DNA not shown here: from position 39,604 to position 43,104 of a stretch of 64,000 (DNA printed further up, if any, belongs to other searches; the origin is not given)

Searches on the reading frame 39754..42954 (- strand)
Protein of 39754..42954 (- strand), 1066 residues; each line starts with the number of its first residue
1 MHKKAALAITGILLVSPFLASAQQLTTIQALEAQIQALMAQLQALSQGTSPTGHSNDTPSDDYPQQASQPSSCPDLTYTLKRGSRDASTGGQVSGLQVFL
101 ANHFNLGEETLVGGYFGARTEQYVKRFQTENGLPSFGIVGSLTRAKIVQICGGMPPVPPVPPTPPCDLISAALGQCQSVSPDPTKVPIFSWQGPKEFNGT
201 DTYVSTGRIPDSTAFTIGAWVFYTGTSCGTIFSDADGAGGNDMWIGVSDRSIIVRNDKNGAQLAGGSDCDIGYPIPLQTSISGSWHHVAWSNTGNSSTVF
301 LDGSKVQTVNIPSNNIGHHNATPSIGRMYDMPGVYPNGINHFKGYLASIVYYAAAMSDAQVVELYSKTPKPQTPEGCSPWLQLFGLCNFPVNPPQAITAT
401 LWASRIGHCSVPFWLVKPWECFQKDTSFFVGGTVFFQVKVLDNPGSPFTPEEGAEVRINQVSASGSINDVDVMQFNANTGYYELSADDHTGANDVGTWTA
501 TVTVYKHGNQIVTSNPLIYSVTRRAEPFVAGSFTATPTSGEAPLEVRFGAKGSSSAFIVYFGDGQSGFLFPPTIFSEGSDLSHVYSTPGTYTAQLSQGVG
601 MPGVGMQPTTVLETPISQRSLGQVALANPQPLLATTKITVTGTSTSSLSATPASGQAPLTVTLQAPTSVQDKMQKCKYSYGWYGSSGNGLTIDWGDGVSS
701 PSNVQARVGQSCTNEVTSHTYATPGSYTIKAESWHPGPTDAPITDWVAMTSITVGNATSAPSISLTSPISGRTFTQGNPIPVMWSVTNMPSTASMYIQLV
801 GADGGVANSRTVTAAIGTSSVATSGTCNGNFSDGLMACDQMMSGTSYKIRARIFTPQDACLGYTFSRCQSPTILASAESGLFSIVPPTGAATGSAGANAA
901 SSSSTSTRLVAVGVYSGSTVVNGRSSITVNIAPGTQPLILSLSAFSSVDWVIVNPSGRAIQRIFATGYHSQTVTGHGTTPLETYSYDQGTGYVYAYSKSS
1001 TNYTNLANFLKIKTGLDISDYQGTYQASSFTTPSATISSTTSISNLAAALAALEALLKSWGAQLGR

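Call 73: search_protein_families(library=pfam, proteins=[window:39754-42954:-], max_evalue=0.00001)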
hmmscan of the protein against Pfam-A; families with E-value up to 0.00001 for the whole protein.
window:39754-42954:- (1066 aa): 4 families
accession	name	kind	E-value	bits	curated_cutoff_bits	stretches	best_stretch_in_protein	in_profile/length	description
PF13385.13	Laminin_G_3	-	2.8e-09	37.7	27.6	1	198-361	1-150/151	Concanavalin A-like lectin/glucanases superfamily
PF00801.26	PKD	-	1.5e-08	35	23.5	0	533-595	4-63/80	PKD domain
PF01471.23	PG_binding_1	-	2.6e-07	31.1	23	1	90-147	2-57/57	Putative peptidoglycan binding domain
PF18911.6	PKD_4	-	3.5e-07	30.6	27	0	551-595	31-66/85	PKD domain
